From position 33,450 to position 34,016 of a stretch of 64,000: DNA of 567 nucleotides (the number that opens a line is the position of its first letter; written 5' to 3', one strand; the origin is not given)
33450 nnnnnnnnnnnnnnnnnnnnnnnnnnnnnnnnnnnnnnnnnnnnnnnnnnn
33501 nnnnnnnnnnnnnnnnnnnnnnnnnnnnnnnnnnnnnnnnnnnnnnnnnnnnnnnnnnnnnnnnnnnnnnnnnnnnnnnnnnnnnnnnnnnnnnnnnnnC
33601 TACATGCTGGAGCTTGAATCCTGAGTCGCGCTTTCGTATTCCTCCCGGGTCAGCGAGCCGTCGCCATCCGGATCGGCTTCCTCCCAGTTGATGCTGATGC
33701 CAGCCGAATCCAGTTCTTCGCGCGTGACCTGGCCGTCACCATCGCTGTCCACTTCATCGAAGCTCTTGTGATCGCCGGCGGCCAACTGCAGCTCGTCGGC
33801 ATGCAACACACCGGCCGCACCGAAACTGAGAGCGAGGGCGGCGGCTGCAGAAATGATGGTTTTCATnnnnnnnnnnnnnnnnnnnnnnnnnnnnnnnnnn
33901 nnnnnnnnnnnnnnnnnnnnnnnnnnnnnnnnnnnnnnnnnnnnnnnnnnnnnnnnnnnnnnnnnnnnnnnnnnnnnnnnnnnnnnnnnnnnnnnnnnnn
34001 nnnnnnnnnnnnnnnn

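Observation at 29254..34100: glrK-qseG-glrR homolog whose upstream glmY-equivalent position carries sigma-54-driven secreted EF-hand protein genes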

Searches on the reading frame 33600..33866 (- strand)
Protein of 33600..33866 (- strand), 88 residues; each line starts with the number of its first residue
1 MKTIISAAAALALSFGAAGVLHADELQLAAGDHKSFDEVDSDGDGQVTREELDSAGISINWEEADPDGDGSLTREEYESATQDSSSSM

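Call 6: search_protein_families(library=pfam, proteins=[window:33600-33866:-], max_evalue=0.01)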
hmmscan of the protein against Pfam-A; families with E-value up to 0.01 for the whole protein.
window:33600-33866:- (88 aa): 5 families
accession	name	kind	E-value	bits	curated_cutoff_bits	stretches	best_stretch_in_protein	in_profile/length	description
PF00036.39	EF-hand_1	-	6.1e-11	41.5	25.4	2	34-53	4-23/29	EF hand domain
PF13202.12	EF-hand_5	-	2.5e-08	33.5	25.9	1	35-52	4-21/25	EF hand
PF13499.12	EF-hand_7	-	5.6e-08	33.5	30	1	34-81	6-66/67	EF-hand domain pair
PF13405.12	EF-hand_6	-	9.6e-08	31.6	25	1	34-53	4-23/30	EF-hand domain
PF13833.12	EF-hand_8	-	3.1e-05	24.1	28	0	36-51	31-46/54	EF-hand domain pair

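Call 7: search_protein_families(library=ncbifam, proteins=[window:33600-33866:-], max_evalue=0.01)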
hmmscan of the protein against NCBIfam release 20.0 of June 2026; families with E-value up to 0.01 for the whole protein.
window:33600-33866:- (88 aa): 4 families
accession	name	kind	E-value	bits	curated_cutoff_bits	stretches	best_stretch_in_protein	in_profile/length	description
NF053806.1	lanmdlnLanM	equivalog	3e-09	37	135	1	19-82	39-100/132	lanmodulin LanM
NF041410.1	XopAW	subfamily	2.3e-05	24.3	120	1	35-82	31-163/235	XopAW family type III secretion system calcium-binding effector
NF038285.1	deiodinase_rel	hypoth_equivalog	0.00079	19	250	1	30-79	60-119/347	deiodinase family protein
NF008965.0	PRK12309.1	equivalog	0.002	17.3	550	1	27-79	331-381/392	transaldolase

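Call 10: find_encoding_contigs(protein=window:33600-33866:-, flank=10000, max_places=10)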
Protein window:33600-33866:- (88 aa): 23 contigs read that carry it; 10 places shown.
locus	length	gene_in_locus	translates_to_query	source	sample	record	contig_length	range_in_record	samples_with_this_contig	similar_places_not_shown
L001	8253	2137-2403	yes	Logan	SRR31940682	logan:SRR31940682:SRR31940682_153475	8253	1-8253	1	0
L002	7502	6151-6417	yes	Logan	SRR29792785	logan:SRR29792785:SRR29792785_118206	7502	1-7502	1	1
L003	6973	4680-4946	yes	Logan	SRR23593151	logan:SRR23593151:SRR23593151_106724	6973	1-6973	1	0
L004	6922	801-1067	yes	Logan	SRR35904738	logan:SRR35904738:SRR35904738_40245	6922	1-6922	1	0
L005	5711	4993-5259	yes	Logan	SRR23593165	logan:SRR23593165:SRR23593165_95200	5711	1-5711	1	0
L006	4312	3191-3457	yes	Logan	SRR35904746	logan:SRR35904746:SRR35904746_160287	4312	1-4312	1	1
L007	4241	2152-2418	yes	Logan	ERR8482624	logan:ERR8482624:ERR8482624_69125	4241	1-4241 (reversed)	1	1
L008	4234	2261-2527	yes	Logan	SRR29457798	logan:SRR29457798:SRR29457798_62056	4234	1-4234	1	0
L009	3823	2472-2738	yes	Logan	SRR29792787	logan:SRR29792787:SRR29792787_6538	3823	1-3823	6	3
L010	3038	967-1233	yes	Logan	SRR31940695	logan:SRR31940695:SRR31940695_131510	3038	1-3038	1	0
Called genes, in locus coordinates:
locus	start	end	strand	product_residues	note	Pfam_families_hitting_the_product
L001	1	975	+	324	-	?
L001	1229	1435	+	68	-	PF00313:CSD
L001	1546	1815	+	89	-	PF00076:RRM_1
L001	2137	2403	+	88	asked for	PF00036:EF-hand_1 (faint), PF13405:EF-hand_6 (faint), PF13202:EF-hand_5 (faint), PF13499:EF-hand_7 (weak)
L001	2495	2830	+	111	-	PF13202:EF-hand_5 (faint), PF00036:EF-hand_1 (faint)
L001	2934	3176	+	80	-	-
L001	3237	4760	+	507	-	PF00672:HAMP, PF00512:HisKA, PF02518:HATPase_c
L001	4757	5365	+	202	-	-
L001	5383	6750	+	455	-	PF00072:Response_reg, PF00158:Sigma54_activat, PF14532:Sigma54_activ_2, PF07728:AAA_5 (weak), PF25601:AAA_lid_14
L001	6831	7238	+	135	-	PF12616:DUF3775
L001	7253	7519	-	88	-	-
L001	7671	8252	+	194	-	?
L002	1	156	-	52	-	?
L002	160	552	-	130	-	PF00903:Glyoxalase, PF13669:Glyoxalase_4, PF18029:Glyoxalase_6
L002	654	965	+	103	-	-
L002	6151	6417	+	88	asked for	PF00036:EF-hand_1 (faint), PF13405:EF-hand_6 (faint), PF13202:EF-hand_5 (faint), PF13499:EF-hand_7 (weak)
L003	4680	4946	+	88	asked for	PF00036:EF-hand_1 (faint), PF13405:EF-hand_6 (faint), PF13202:EF-hand_5 (faint), PF13499:EF-hand_7 (weak)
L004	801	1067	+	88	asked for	PF00036:EF-hand_1 (faint), PF13405:EF-hand_6 (faint), PF13202:EF-hand_5 (faint), PF13499:EF-hand_7 (weak)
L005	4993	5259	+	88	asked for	PF00036:EF-hand_1 (faint), PF13405:EF-hand_6 (faint), PF13202:EF-hand_5 (faint), PF13499:EF-hand_7 (weak)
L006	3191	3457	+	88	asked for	PF00036:EF-hand_1 (faint), PF13405:EF-hand_6 (faint), PF13202:EF-hand_5 (faint), PF13499:EF-hand_7 (weak)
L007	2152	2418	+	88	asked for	PF00036:EF-hand_1 (faint), PF13405:EF-hand_6 (faint), PF13202:EF-hand_5 (faint), PF13499:EF-hand_7 (weak)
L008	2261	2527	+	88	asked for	PF00036:EF-hand_1 (faint), PF13405:EF-hand_6 (faint), PF13202:EF-hand_5 (faint), PF13499:EF-hand_7 (weak)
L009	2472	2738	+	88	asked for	PF00036:EF-hand_1 (faint), PF13405:EF-hand_6 (faint), PF13202:EF-hand_5 (faint), PF13499:EF-hand_7 (weak)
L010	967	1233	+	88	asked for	PF00036:EF-hand_1 (faint), PF13405:EF-hand_6 (faint), PF13202:EF-hand_5 (faint), PF13499:EF-hand_7 (weak)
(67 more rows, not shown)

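Call 42: find_homologous_proteins(query=window:33600-33866:-, max_evalue=0.001)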
Query window:33600-33866:- (88 aa): 8 proteins with E <= 0.001 among 27 candidates.
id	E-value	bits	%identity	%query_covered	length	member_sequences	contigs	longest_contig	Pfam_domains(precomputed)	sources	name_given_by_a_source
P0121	1.3e-44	167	98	95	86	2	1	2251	PF13405.13,PF13499.13,PF13202.13,PF00036.39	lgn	-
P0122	1.0e-38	148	87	97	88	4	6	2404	PF13405.13,PF13499.13,PF13202.13,PF00036.39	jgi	jgi:Ca2+-binding EF-hand superfamily protein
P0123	1.1e-37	145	84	100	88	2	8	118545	PF13405.13,PF13499.13,PF13202.13,PF00036.39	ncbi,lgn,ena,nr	ncbi:MAG: hypothetical protein RBT81_04525 [Gammaproteobacteria bacterium]|nr:hypothetical protein [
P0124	5.5e-34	133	80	100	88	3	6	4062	PF13405.13,PF13499.13,PF13202.13,PF00036.39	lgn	-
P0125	5.8e-31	124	76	92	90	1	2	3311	PF13405.13,PF13499.13,PF13202.13,PF00036.39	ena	-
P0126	1.6e-29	119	69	99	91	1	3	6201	PF13405.13,PF13499.13,PF13202.13,PF00036.39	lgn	-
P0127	1.7e-26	109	68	92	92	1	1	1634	PF13405.13,PF13499.13,PF13202.13,PF00036.39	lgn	-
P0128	3.1e-26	108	66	98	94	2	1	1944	PF13405.13,PF13499.13,PF13202.13,PF00036.39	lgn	-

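Call 45: search_solved_structures(query=A2, max_evalue=1, show_alignments=2)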
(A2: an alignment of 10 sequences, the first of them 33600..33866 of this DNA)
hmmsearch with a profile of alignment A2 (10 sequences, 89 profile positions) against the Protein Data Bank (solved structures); distinct sequences matched with E-value up to 1: 336 (the best 60 are shown).
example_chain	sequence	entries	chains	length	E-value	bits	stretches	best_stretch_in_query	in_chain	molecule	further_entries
2m7n_A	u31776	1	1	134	1.1e-08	38.3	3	36-77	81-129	Calcium-binding protein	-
1jfj_A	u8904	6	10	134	1.3e-08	38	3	38-77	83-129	CALCIUM-BINDING PROTEIN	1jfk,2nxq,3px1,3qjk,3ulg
7jtk_M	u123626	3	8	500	2.6e-07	33.8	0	61-82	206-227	Flagellar radial spoke protein 7 | Radial spoke protein 7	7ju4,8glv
2jnx_A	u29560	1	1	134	2.7e-07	33.8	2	29-77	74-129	Calcium binding protein 2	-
6mi5_X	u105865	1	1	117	9.8e-07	32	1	29-83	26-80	Lanmodulin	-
8fns_A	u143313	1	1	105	3.6e-06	30.2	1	28-83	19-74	EF-hand domain-containing protein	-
6tz6_B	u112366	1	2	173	6.4e-06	29.4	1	31-77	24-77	Calcineurin subunit B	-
9pi2_A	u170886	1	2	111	2.4e-05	27.5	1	32-81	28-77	Ancylobacter lacus lanthanum bound protein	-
1bod_A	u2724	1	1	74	4.1e-05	26.8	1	33-53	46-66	CALBINDIN D9K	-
2aao_A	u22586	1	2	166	4.6e-05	26.6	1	27-55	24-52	Calcium-dependent protein kinase, isoform AK1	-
2k0j_A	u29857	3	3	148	6.7e-05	26.1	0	28-52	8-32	calmodulin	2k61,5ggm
1q80_A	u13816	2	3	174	9.6e-05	25.6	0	34-65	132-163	Sarcoplasmic calcium-binding protein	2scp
8aht_A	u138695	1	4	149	0.00014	25.1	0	34-77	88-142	Calmodulin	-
1y6w_A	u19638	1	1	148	0.00014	25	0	28-53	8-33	Calmodulin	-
2l1w_A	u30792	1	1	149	0.00014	25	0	31-77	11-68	Calmodulin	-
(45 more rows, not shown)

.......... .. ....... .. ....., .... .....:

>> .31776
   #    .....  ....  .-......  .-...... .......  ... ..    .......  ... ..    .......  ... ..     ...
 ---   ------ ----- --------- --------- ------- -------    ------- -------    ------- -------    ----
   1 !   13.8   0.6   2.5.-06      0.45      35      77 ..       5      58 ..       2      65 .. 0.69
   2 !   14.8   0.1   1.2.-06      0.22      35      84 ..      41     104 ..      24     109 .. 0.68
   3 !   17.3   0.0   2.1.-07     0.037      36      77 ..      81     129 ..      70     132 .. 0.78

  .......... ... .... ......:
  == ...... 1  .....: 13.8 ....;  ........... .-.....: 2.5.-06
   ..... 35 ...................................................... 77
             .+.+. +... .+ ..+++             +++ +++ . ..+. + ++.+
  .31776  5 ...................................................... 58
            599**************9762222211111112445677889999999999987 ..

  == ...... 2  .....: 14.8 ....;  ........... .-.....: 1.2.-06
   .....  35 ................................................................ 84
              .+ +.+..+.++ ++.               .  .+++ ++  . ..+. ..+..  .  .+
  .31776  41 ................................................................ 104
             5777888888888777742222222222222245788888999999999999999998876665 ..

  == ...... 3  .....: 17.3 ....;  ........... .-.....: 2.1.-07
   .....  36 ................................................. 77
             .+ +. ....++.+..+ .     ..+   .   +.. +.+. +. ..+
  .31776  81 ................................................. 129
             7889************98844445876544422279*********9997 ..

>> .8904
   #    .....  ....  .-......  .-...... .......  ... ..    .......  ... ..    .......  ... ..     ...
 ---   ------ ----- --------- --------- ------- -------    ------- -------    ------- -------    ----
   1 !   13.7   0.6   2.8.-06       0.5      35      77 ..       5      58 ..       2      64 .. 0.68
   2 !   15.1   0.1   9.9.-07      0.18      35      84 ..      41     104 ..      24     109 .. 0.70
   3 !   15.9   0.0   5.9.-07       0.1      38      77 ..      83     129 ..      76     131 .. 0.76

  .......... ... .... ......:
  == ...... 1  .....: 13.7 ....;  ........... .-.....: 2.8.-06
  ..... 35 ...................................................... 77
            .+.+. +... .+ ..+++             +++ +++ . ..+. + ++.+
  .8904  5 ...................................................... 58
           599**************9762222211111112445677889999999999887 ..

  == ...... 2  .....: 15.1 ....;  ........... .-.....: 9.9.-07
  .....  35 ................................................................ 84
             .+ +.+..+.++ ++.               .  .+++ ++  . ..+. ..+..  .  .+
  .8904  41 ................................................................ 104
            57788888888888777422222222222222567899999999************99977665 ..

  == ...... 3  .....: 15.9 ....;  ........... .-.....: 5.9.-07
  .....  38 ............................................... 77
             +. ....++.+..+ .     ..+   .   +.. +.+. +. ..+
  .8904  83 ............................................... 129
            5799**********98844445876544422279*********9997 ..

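Call 48: predict_structure(alignment_id=A2)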
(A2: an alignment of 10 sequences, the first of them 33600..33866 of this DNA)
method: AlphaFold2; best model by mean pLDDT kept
length: 88 residues; sequences in the alignment: 10
mean_pLDDT: 69.6   pTM: 0.51
mean pLDDT of the five models: 69.6, 69.4, 68.2, 67.8, 67.4
residues with pLDDT >= 90: 8; 70-90: 41; 50-70: 9; < 50: 30
segments of 3 or more residues with pLDDT < 50: 1-3, 6-14, 16-31
pLDDT, mean of each block of 10 residues (from residue 1): 47 45 46 77 90 84 87 89 59
secondary structure, 60 per line:
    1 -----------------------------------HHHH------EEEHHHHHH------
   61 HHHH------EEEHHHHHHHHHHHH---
elements in order: H36-39 E46-48 H49-54 H61-64 E71-73 H74-85

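Call 50: fold_search(model_id=the predicted structure, library=pdb)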
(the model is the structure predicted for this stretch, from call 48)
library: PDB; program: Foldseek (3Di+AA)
matches with E <= 10: 899; with E <= 0.001: 0
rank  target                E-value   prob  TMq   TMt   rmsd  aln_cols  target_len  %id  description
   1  2kn2_MODEL_1_A        2.5e-02  0.96  0.37  0.36   8.4        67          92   27  Solution structure of the C-terminal domain of soybean calmodulin isoform 4 fused with the calmodulin-binding  (released 2009-08-25)
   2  6xw2                  2.7e-02  0.93  0.39  0.11   8.1        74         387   30  Crystal structure of the bright genetically encoded calcium indicator NCaMP7 based on mNeonGreen fluorescent protein (released 2020-01-29)
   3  2k61                  2.9e-02  0.96  0.33  0.21   4.2        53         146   32  Solution structure of CaM complexed to DAPk peptide (released 2009-05-05)
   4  4zcu_B                3.1e-02  0.99  0.41  0.26   3.4        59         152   29  Structure of calcium-bound regulatory domain of the human ATP-Mg/Pi carrier in the P2 form (released 2015-07-22)
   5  2aao_B                3.8e-02  0.99  0.46  0.30   8.1        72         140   29  Regulatory apparatus of Calcium Dependent protein kinase from Arabidopsis thaliana (released 2005-12-27)
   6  1cdm_A                4.1e-02  0.90  0.35  0.24   7.0        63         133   30  MODULATION OF CALMODULIN PLASTICITY IN MOLECULAR RECOGNITION ON THE BASIS OF X-RAY STRUCTURES (released 1994-08-31)
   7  1qs7_A                4.1e-02  0.82  0.32  0.21   8.7        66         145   29  The 1.8 angstrom structure of calmodulin rs20 peptide complex (released 2003-06-24)
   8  8zlw_N                4.1e-02  0.63  0.30  0.21   7.0        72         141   29  Crystal Structure of RDGC IQ motif/dCaM Complex (released 2025-04-02)
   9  4ik4                  4.4e-02  0.89  0.35  0.09   8.5        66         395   29  High resolution structure of GCaMP3 at pH 5.0 (released 2014-02-05)
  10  8aht_A                4.4e-02  0.82  0.33  0.22   6.8        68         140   32  Crystal structure of Plasmodium falciparum Ca2+/Calmodulin in complex with melittin (released 2023-03-22)
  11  1ahr                  4.4e-02  0.75  0.32  0.20   8.8        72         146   26  CALMODULIN MUTANT WITH A TWO RESIDUE DELETION IN THE CENTRAL HELIX (released 1997-06-16)
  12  3l19_A                4.7e-02  1.00  0.39  0.20   3.4        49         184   28  Crystal structure of calcium binding domain of CpCDPK3, cgd5_820 (released 2009-12-22)
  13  8aht_B                4.7e-02  0.93  0.32  0.21   4.4        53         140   34  Crystal structure of Plasmodium falciparum Ca2+/Calmodulin in complex with melittin (released 2023-03-22)
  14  4ik8                  4.7e-02  0.87  0.35  0.09   8.5        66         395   29  High resolution structure of GCaMP3 dimer form 1 at pH 7.5 (released 2014-02-05)
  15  2bkh_B                4.7e-02  0.80  0.34  0.23   9.1        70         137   27  Myosin VI nucleotide-free (MDInsert2) crystal structure (released 2005-06-07)
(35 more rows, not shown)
